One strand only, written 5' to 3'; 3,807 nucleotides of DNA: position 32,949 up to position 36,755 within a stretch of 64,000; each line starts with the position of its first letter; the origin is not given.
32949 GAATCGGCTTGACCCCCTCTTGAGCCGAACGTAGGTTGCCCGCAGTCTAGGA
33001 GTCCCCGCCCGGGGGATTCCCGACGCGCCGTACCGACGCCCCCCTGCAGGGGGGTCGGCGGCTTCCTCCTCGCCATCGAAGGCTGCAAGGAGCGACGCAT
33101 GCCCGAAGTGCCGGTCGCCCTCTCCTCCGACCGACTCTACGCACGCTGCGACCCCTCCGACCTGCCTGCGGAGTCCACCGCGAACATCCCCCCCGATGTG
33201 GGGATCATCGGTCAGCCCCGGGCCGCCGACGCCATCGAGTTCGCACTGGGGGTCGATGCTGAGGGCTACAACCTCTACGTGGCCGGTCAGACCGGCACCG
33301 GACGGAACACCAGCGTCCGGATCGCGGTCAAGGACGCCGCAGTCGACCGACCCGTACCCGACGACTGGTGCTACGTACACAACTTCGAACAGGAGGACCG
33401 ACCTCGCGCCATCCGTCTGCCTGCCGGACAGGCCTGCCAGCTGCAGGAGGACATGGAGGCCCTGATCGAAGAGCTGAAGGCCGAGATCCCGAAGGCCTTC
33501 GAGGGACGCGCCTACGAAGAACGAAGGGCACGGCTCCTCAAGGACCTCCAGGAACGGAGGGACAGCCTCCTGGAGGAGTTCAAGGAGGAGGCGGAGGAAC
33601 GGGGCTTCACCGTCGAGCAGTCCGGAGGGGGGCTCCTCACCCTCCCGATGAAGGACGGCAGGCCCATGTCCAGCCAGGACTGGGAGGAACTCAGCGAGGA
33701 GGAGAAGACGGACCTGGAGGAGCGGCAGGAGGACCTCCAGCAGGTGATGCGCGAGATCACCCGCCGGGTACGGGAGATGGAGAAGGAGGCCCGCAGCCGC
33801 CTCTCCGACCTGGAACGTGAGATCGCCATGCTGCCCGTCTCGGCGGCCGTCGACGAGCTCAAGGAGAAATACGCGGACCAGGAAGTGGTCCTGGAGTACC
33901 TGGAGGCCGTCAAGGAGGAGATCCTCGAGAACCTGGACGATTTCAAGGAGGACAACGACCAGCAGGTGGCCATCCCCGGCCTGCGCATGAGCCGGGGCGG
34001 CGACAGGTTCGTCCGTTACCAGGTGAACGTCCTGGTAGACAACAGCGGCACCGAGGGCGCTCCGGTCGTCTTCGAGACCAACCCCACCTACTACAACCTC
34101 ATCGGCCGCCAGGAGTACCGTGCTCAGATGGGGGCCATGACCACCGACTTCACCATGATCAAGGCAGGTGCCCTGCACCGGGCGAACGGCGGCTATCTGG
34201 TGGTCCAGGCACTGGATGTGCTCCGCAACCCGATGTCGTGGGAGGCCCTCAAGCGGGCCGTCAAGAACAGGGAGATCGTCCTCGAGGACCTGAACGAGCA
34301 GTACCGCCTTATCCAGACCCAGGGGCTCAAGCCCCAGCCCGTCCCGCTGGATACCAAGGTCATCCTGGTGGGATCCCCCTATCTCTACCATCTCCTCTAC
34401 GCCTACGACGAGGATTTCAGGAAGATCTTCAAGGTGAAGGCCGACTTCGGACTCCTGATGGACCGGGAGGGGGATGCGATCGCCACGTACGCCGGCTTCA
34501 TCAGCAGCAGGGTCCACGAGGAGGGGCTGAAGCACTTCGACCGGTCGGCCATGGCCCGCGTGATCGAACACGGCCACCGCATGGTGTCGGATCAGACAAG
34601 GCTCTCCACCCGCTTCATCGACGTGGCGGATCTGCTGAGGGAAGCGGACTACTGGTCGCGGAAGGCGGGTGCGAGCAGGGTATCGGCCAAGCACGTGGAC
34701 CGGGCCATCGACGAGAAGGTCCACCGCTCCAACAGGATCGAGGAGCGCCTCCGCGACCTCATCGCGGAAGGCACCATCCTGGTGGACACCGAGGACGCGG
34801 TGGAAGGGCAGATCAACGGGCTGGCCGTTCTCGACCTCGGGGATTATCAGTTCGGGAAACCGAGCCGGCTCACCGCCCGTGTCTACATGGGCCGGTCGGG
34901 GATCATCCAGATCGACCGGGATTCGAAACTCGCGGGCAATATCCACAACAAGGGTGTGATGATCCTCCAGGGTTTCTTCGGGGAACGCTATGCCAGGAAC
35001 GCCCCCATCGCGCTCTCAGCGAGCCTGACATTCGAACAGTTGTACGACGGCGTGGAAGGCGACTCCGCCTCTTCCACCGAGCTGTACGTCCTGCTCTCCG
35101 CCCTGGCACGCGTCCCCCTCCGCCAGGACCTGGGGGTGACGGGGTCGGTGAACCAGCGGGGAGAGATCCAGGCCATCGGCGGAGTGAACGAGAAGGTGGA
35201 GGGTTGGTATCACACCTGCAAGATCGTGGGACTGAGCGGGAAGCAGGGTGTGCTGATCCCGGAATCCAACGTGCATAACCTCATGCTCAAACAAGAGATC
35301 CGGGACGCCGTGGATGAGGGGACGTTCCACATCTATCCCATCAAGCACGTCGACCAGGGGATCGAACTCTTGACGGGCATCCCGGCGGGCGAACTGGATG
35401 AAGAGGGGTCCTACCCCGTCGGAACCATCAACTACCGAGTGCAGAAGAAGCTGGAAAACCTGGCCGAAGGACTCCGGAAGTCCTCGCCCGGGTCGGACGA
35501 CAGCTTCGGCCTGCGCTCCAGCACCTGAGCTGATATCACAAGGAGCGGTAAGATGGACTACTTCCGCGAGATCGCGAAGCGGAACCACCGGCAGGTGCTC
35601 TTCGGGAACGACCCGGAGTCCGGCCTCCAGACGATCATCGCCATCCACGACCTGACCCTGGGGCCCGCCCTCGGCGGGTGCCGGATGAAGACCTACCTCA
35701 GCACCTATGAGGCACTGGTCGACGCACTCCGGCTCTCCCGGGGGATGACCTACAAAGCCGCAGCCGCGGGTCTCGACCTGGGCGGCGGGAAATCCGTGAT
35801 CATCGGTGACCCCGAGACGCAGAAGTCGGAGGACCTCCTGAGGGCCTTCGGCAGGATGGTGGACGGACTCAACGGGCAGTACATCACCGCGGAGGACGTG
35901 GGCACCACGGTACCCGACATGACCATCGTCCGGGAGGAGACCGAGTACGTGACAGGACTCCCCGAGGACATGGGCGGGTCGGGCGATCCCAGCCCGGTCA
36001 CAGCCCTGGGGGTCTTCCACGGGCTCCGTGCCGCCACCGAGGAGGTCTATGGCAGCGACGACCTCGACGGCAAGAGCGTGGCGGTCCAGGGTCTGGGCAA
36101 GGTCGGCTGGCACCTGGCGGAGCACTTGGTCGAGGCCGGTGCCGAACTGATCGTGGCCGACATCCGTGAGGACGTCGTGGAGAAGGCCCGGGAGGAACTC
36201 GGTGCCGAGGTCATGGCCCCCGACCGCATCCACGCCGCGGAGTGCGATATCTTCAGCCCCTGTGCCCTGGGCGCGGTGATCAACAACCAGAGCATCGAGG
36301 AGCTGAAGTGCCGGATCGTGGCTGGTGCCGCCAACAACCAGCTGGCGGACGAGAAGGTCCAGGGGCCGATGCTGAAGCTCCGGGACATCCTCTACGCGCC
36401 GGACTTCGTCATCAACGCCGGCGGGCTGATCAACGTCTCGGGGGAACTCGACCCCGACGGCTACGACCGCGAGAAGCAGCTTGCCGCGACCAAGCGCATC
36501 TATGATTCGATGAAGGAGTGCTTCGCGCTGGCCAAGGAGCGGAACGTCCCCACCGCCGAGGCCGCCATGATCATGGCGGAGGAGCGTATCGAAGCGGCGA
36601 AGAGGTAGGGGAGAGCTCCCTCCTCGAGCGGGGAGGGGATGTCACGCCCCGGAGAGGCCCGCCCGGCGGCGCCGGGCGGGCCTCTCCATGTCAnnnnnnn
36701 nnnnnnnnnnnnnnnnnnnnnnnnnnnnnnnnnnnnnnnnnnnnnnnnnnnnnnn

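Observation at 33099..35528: LonC-like protease with a lysine-less Walker A and long coiled-coil insertion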

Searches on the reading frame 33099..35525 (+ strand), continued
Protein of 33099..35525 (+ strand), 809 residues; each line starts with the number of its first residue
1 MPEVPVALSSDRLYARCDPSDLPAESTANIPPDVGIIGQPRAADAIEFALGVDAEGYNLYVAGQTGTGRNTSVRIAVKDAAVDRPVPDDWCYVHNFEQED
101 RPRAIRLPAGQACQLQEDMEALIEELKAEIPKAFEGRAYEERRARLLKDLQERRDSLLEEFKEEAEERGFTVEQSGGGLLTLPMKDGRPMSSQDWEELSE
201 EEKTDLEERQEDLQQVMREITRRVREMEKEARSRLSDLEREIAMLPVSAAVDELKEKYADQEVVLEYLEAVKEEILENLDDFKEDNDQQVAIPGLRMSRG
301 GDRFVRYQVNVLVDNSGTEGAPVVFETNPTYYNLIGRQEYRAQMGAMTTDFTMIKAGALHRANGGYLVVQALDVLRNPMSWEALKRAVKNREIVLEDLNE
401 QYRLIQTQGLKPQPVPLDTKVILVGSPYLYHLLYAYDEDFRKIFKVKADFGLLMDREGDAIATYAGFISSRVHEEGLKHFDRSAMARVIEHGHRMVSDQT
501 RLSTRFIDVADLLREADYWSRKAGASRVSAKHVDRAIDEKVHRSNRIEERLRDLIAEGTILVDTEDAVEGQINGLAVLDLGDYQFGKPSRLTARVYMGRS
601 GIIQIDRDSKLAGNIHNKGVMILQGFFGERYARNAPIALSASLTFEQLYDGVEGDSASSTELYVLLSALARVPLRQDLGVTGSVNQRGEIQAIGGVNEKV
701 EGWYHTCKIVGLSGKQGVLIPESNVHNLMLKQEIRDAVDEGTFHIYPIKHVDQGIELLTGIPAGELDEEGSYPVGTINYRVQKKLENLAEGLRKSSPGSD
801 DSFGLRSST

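Call 39: find_encoding_contigs(protein=P0005, flank=6000, max_places=1)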
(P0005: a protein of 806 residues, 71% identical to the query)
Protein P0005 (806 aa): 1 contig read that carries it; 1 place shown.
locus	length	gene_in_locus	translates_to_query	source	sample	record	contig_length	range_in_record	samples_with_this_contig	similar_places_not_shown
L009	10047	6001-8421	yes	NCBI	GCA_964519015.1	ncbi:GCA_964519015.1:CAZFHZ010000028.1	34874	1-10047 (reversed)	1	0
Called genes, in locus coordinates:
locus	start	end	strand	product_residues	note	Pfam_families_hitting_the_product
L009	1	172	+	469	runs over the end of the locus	PF03951:Gln-synt_N (weak), PF00120:Gln-synt_C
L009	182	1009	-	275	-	PF00795:CN_hydrolase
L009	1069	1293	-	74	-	-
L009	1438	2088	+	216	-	PF13728:TraF (faint), PF00085:Thioredoxin (faint), PF13098:Thioredoxin_2 (faint), PF00462:Glutaredoxin (faint), PF05768:Glrx-like (faint), PF13192:Thioredoxin_3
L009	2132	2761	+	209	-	PF07638:Sigma70_ECF (faint), PF04542:Sigma70_r2, PF08281:Sigma70_r4_2, PF04545:Sigma70_r4 (weak)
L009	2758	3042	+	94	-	PF13490:zf-HC2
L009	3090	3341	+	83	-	-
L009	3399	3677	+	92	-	PF00578:AhpC-TSA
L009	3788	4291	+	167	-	-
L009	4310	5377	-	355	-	-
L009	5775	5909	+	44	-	-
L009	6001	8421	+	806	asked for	PF20437:LonC_helical, PF13654:AAA_32, PF20436:LonB_AAA-LID, PF05362:Lon_C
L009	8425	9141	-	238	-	PF01177:Asp_Glu_race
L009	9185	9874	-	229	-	PF09365:DUF2461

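Call 48: find_related_loci(query=window:33099-35525:+, collection=genome_contigs, flank=5000)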
Query window:33099-35525:+ (809 aa) in genome_contigs; peptide patterns used: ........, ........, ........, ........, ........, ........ (x = any residue, [..] = any of these).
396 stretches matched a pattern; 268 encode a relative of the query (tblastn E <= 1e-3); the best 80 are kept; 80 distinct loci.
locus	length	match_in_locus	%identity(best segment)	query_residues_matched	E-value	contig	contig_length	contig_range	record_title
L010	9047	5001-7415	71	1-804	0e+0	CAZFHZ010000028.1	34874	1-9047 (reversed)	MAG TPA_asm: uncultured Gemmatimonadota bacterium isolate binchicken_co89_576 genome assembly, contig: NODE_1740_length_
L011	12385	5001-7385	70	1-795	0e+0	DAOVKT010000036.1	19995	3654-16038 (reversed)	MAG TPA_asm: Gemmatimonadota bacterium isolate CSMAG_1426 CSMAG_1426_k141_4581795_length_19995_cov_13.1735, whole genome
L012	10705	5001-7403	68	1-801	0e+0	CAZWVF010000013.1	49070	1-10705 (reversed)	MAG TPA_asm: uncultured Gemmatimonadota bacterium isolate binchicken_co132_67 genome assembly, contig: NODE_144_length_4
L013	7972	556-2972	66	1-807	0e+0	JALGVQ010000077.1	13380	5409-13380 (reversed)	MAG: bacterium isolate Meg19_1012_Bin_119 Meg19_1012_Bin_119_scaffold_15639, whole genome shotgun sequence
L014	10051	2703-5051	52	11-794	0e+0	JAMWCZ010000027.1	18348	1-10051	MAG: Candidatus Omnitrophota bacterium isolate QZM4_2.bins.330.Tibet NODE_11385_length_18348_cov_1.679436, whole genome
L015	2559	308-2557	52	15-765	0e+0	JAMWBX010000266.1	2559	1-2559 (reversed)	MAG: Candidatus Omnitrophota bacterium isolate DG_2.bins.114.Tibet NODE_71691_length_2559_cov_0.821546, whole genome sho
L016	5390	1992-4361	52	8-794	0e+0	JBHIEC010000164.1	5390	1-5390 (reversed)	MAG: Anaerolineae bacterium isolate b3.sp2_bin.41 NODE_6569_length_5390_cov_9.146767, whole genome shotgun sequence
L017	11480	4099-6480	47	8-790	0e+0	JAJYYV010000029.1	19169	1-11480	MAG: bacterium isolate FK4.bin61 NODE_3079_length_19169_cov_2.255540, whole genome shotgun sequence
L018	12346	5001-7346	50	8-789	0e+0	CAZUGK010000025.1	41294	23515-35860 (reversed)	MAG TPA_asm: uncultured Clostridiaceae bacterium isolate binchicken_co104_9 genome assembly, contig: NODE_730_length_412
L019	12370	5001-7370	49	8-796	0e+0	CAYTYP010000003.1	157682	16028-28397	MAG TPA_asm: uncultured Acidobacteriota bacterium isolate SRP192927_co7_584 genome assembly, contig: NODE_75_length_1576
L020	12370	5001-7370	47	8-794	0e+0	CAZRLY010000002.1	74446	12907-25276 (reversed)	MAG TPA_asm: uncultured bacterium isolate binchicken_co97_140 genome assembly, contig: NODE_1243_length_74446_cov_6.7194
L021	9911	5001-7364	49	8-794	0e+0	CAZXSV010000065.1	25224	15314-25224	MAG TPA_asm: uncultured Acidobacteriota bacterium isolate SRP192927_co7_610 genome assembly, contig: NODE_3319_length_25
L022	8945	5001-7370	50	8-793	0e+0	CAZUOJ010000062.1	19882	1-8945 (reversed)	MAG TPA_asm: uncultured Armatimonadia bacterium isolate binchicken_co193_114 genome assembly, contig: NODE_1379_length_1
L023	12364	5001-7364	48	8-794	0e+0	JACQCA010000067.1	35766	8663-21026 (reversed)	MAG: Nitrospirae bacterium isolate NC_groundwater_956_Pr1_S-0.2um_57_83 Montesol18-Sp2_coassembly_scaffold_773509, whole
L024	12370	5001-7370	49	5-793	0e+0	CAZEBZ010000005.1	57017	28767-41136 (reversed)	MAG TPA_asm: uncultured Thermodesulfobacteriota bacterium isolate SRP216583_co1_91 genome assembly, contig: NODE_263_len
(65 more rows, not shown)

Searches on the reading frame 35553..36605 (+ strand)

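Call 8: search_protein_families(library=pfam, proteins=[window:35553-36605:+], max_evalue=0.001)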
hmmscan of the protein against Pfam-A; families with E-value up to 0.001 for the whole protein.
window:35553-36605:+ (351 aa): 7 families
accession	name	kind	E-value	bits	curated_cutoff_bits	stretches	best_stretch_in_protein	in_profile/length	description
PF02812.23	ELFV_dehydrog_N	-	3.6e-26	91.8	25.3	1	14-131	3-128/129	Glu/Leu/Phe/Val dehydrogenase, dimerisation domain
PF00208.27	ELFV_dehydrog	-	2.1e-22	80.4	23.4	2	209-350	89-237/241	Glutamate/Leucine/Phenylalanine/Valine dehydrogenase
PF03807.23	F420_oxidored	-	7.5e-05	23.7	21.6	0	176-232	2-61/94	NADP oxidoreductase coenzyme F420-dependent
PF02826.25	2-Hacid_dh_C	-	9.4e-05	22.3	25.1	1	164-235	27-96/178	D-isomer specific 2-hydroxyacid dehydrogenase, NAD binding domain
PF13561.12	adh_short_C2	-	0.00015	21.8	27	1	184-245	8-64/236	Enoyl-(Acyl carrier protein) reductase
PF02254.24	TrkA_N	-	0.00018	22.2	23.8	1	176-221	1-45/116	TrkA-N domain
PF03446.21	NAD_binding_2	-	0.00051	20.5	21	0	176-233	2-58/161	NAD binding domain of 6-phosphogluconate dehydrogenase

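Call 11: search_protein_families(library=padloc, proteins=[window:35553-36605:+], max_evalue=0.01)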
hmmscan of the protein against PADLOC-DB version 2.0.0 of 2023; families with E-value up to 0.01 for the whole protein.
window:35553-36605:+ (351 aa): 2 families
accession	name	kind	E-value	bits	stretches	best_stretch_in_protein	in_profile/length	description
PDLC00842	E1-E2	-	0.0034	14.1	1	164-197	296-329/549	E1-E2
PDLC00853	E1-E2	-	0.0052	13.8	1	167-197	304-334/546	E1-E2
